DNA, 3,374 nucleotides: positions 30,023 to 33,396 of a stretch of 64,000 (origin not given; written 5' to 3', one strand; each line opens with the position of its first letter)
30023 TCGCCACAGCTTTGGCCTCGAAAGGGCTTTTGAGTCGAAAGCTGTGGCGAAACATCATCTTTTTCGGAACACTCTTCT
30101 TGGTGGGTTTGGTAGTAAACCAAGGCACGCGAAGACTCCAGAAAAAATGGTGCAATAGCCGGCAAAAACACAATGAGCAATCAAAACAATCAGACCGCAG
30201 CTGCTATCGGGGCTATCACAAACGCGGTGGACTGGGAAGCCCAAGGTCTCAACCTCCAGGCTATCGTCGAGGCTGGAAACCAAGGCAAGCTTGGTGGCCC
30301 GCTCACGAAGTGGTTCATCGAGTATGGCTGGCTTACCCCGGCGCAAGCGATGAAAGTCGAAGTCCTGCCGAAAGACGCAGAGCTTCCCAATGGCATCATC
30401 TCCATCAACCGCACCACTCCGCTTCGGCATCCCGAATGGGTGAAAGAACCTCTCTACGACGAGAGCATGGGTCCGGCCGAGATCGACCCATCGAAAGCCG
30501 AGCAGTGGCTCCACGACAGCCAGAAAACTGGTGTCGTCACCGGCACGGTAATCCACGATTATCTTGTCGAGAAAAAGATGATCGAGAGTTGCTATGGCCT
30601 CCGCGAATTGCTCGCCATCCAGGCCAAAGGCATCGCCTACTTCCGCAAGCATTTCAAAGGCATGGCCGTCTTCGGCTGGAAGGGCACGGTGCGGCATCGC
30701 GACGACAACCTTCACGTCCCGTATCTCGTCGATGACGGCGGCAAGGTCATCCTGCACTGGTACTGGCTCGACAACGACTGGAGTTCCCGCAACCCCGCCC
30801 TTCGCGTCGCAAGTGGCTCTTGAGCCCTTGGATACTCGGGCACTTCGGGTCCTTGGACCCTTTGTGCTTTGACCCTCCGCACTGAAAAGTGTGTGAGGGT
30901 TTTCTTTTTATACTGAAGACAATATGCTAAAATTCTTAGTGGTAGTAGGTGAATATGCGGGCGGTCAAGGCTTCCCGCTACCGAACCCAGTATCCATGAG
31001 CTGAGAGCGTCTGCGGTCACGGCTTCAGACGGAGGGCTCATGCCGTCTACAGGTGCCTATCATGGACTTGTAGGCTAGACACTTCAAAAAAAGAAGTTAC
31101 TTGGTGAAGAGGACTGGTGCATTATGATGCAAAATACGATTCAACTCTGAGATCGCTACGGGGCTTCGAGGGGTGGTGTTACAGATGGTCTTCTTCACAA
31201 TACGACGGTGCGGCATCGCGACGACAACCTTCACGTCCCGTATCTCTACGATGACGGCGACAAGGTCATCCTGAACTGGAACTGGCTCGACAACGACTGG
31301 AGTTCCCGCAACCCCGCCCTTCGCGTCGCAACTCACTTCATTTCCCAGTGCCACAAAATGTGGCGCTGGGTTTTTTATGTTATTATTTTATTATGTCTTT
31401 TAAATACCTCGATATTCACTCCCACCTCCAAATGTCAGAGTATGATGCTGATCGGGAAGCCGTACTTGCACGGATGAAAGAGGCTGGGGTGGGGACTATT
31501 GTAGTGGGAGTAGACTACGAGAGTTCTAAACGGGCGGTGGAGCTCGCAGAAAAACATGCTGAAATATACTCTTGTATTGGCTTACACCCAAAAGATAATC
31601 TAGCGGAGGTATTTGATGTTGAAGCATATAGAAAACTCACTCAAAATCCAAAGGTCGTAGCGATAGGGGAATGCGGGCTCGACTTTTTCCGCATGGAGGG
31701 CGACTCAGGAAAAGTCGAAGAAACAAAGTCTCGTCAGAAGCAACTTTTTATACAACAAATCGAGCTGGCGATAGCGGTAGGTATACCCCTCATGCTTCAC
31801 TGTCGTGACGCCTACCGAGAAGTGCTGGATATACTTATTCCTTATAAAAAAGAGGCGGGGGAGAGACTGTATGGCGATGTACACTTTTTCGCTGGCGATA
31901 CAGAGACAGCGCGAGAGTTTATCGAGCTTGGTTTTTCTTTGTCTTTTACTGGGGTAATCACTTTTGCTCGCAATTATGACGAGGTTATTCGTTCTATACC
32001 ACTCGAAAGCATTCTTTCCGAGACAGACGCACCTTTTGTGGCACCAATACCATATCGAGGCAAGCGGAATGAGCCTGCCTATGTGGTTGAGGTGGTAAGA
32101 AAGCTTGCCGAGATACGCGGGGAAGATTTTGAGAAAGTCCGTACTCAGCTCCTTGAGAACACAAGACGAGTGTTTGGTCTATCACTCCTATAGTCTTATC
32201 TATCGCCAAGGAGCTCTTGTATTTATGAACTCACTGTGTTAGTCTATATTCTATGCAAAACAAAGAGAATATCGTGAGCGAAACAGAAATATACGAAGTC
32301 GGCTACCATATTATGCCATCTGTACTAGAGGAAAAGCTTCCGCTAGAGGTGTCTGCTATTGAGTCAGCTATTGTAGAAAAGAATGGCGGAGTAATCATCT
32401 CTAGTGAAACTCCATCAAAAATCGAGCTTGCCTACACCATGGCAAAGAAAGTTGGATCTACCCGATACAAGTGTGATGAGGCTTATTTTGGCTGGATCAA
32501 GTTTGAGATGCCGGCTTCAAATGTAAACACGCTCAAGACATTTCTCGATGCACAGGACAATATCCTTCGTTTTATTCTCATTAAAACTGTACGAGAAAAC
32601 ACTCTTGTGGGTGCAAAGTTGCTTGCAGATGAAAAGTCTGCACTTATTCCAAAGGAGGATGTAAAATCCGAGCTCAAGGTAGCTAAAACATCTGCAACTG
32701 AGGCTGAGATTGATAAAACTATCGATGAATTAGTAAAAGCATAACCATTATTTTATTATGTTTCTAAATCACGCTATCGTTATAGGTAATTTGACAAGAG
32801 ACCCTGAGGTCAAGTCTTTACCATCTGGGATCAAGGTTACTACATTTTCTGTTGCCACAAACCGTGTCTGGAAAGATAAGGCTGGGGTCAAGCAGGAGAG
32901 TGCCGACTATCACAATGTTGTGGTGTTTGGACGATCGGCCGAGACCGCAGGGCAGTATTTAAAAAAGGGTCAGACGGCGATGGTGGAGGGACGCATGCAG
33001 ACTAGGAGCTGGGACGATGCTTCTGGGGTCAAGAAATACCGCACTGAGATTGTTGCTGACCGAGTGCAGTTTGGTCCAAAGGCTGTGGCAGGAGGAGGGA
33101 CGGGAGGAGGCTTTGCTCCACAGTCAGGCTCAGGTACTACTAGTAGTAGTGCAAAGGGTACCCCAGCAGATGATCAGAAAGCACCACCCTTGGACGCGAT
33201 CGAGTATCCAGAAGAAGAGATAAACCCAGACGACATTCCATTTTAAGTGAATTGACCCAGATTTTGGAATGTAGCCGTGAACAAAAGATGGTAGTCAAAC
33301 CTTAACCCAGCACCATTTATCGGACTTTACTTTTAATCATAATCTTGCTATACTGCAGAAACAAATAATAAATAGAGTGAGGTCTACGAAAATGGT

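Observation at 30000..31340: GC-rich 1.3-kb islet bounded by 127-bp direct repeats between cupin and tatD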

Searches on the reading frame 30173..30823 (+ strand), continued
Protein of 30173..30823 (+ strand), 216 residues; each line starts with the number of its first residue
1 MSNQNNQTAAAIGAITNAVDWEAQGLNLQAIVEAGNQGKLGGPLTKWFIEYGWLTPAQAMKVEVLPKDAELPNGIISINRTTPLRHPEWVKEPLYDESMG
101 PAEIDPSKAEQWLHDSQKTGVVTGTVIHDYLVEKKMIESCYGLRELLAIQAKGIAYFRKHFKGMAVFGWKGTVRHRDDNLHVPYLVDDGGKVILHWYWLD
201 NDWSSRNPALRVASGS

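Call 98: find_encoding_contigs(protein=P0128, flank=4000, max_places=4)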
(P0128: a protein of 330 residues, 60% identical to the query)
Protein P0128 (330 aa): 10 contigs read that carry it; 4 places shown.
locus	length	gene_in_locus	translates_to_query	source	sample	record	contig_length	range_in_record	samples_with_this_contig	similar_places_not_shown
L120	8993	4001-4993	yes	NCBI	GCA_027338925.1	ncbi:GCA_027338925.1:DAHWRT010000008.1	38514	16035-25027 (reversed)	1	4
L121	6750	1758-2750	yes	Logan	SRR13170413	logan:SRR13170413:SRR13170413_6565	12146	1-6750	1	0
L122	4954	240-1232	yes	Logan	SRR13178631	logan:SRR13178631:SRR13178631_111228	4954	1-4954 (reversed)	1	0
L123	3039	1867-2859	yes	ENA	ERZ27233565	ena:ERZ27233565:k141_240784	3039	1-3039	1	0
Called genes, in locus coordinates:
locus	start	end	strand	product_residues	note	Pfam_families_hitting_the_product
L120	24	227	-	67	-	-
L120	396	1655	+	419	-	PF00070:Pyr_redox (faint), PF00890:FAD_binding_2, PF01262:AlaDh_PNT_C (weak), PF01494:FAD_binding_3 (weak), PF03486:HI0933_like, PF07992:Pyr_redox_2, PF12831:FAD_oxidored, PF22780:HI0933_like_1st, +3 more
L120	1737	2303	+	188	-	PF04542:Sigma70_r2, PF08281:Sigma70_r4_2, PF04545:Sigma70_r4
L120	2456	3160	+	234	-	-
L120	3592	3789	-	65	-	PF22296:bAvd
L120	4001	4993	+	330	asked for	PF00078:RVT_1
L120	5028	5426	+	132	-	-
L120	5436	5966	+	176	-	-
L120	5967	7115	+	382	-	PF25919:BSH_CusB (faint), PF25917:BSH_RND, PF25973:BSH_CzcB (weak), PF25984:BSH_YknX (weak), PF25990:Beta-barrel_YknX, PF25967:RND-MFP_C (weak), PF25989:YknX_C (weak)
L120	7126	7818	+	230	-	PF00005:ABC_tran, PF02463:SMC_N (faint), PF13304:AAA_21 (faint)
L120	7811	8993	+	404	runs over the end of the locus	PF12704:MacB_PCD, PF02687:FtsX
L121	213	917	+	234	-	-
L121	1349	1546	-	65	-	PF22296:bAvd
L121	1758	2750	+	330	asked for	PF00078:RVT_1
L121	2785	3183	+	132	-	-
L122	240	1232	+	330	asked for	PF00078:RVT_1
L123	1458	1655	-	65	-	PF22296:bAvd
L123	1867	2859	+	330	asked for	PF00078:RVT_1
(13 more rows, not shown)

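Call 100: search_solved_structures(query=A3, max_evalue=1)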
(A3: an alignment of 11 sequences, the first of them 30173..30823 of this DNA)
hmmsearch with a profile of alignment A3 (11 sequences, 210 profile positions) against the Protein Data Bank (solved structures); distinct sequences matched with E-value up to 1: 1.
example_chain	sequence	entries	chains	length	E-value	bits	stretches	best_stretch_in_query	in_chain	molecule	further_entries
11kh_IF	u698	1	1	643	0.00095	22.3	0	117-171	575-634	IFRD2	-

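Call 101: search_protein_families(library=ncbifam, proteins=[window:30173-30823:+, L026:10939-11202:-, L026:11321-12325:+, L035:3803-4147:-], max_evalue=0.01)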
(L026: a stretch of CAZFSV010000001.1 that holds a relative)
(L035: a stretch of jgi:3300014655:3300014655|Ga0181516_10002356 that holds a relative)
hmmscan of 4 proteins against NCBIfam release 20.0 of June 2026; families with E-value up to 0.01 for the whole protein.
window:30173-30823:+ (216 aa): 0 families

L026:10939-11202:- (87 aa): 1 family
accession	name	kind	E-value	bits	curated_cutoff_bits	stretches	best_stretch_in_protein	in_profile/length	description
NF033474.1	DivGenRetAVD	equivalog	6.8e-10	39.2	80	1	2-76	30-102/104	diversity-generating retroelement protein Avd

L026:11321-12325:+ (334 aa): 5 families
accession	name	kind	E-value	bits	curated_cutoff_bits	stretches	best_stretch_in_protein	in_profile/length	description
TIGR04416.1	group_II_RT_mat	equivalog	1.4e-42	146.1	300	1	16-333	2-325/353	group II intron reverse transcriptase/maturase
NF041747.1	Drt3a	equivalog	3.5e-18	66.1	200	1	134-290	108-244/412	antiviral reverse transcriptase Drt3a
NF038233.2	retron_St85_RT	exception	1.5e-15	57.2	235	1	130-262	82-220/289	retron St85 family RNA-directed DNA polymerase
NF041746.1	Drt2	equivalog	1.8e-14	53.8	390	2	182-301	222-350/416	antiviral reverse transcriptase Drt2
NF041750.1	Drt5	equivalog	7.4e-06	25.2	550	1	106-260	95-252/484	antiviral reverse transcriptase Drt5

L035:3803-4147:- (114 aa): 1 family
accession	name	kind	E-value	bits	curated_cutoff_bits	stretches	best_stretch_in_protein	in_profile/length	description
NF033474.1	DivGenRetAVD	equivalog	3e-13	50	80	1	10-98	16-102/104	diversity-generating retroelement protein Avd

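Call 107: fold_search(model_id=the predicted structure, library=viral)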
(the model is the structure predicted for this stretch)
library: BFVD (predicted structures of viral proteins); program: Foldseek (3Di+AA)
matches with E <= 10: 554; with E <= 0.001: 0
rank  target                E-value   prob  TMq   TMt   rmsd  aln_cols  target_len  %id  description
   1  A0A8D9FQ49            5.3e-01  0.07  0.11  0.08  11.1        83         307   18  uracil-DNA glycosylase [uncultured marine phage]
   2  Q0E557                6.0e-01  0.03  0.17  0.15  20.0       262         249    8  27.1 kDa [Spodoptera frugiperda ascovirus 1a]
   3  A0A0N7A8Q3            7.6e-01  0.38  0.12  0.25   2.6        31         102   16  (no name in the UniProt tables at hand)
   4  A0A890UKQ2            7.6e-01  0.33  0.28  0.39   5.1       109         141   10  (no name in the UniProt tables at hand)
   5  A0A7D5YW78            9.6e-01  0.20  0.15  0.14   5.9        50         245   12  (no name in the UniProt tables at hand)
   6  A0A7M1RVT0            1.0e+00  0.21  0.12  0.13   3.5        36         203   14  Uncharacterized protein [uncultured phage cr1_1]
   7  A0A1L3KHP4            1.0e+00  0.05  0.13  0.04   9.9        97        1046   10  (no name in the UniProt tables at hand)
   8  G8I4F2                1.1e+00  0.13  0.15  0.29   5.9        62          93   13  DUF7246 domain-containing protein [Mycobacterium phage DS6A]
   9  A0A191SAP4            1.1e+00  0.08  0.14  0.22   6.6        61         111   11  (no name in the UniProt tables at hand)
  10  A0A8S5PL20            1.1e+00  0.09  0.13  0.28   9.5        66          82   17  Uncharacterized protein [Podoviridae sp. ctnCN2]
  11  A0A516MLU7            1.2e+00  0.03  0.11  0.17  14.9       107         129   12  (no name in the UniProt tables at hand)
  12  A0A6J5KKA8            1.3e+00  0.30  0.17  0.56   3.9        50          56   10  Uncharacterized protein [uncultured Caudovirales phage]
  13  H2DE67                1.3e+00  0.12  0.12  0.23   4.3        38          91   13  Uncharacterized protein [Erwinia phage PEp14]
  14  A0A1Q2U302            1.3e+00  0.11  0.17  0.18   9.5        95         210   16  Uncharacterized protein [Vibrio phage pTD1]
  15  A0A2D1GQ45            1.4e+00  0.30  0.14  0.24   2.2        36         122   11  DUF7246 domain-containing protein [Mycobacterium phage Kumao]
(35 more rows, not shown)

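Call 111: search_protein_representatives(alignment_id=A3)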
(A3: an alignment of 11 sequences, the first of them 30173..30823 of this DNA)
Query: 11 sequences, 210 profile positions. Proteins with E-value up to 0.001 (for the whole library): 1148; up to 1e-10: 840; up to 1e-30: 350. The best 150 are listed.
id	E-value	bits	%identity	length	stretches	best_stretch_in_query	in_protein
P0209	9.4e-121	417.7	-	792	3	55-209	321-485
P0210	2.4e-95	334.7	-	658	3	55-208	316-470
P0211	3.5e-72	259.0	-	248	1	54-209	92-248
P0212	5.6e-72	258.3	-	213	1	46-209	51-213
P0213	4.0e-69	249.0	-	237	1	58-209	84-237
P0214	1.8e-66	240.4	-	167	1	61-209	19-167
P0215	9.0e-66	238.0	-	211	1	31-209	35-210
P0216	1.2e-65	237.7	-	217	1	35-209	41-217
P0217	6.3e-64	232.0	-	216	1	53-209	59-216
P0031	1.6e-63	230.7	-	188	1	29-209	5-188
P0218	2.0e-63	230.4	-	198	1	6-209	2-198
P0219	1.9e-62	227.2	-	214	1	34-209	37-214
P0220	5.3e-62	225.7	-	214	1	40-209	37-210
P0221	6.1e-62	225.5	-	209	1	51-209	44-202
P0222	1.3e-61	224.4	-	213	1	41-209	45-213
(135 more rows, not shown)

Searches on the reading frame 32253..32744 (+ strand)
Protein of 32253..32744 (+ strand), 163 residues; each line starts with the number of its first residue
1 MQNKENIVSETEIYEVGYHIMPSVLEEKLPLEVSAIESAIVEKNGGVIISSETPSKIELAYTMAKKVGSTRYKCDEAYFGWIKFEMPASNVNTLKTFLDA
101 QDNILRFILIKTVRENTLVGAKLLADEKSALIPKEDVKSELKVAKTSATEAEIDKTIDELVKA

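Call 11: search_protein_families(library=pfam, proteins=[window:32253-32744:+], max_evalue=0.01)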
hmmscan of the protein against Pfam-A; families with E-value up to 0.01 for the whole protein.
window:32253-32744:+ (163 aa): 1 family
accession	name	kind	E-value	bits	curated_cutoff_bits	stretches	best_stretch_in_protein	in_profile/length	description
PF01250.22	Ribosomal_S6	-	8.1e-11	42.4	27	1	14-111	2-90/90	Ribosomal protein S6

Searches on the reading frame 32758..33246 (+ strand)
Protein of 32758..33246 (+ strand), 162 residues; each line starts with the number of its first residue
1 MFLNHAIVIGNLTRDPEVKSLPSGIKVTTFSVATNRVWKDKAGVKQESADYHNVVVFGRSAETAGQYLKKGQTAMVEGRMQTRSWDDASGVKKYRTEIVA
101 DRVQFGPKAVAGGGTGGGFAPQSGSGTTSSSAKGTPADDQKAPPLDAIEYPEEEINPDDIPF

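Call 11: search_protein_families(library=pfam, proteins=[window:32758-33246:+], max_evalue=0.01)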
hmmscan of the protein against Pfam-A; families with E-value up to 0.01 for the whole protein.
window:32758-33246:+ (162 aa): 1 family
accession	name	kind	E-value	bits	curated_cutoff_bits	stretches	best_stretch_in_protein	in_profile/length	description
PF00436.31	SSB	-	7.4e-38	129.2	26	1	3-105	1-103/104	Single-strand binding protein family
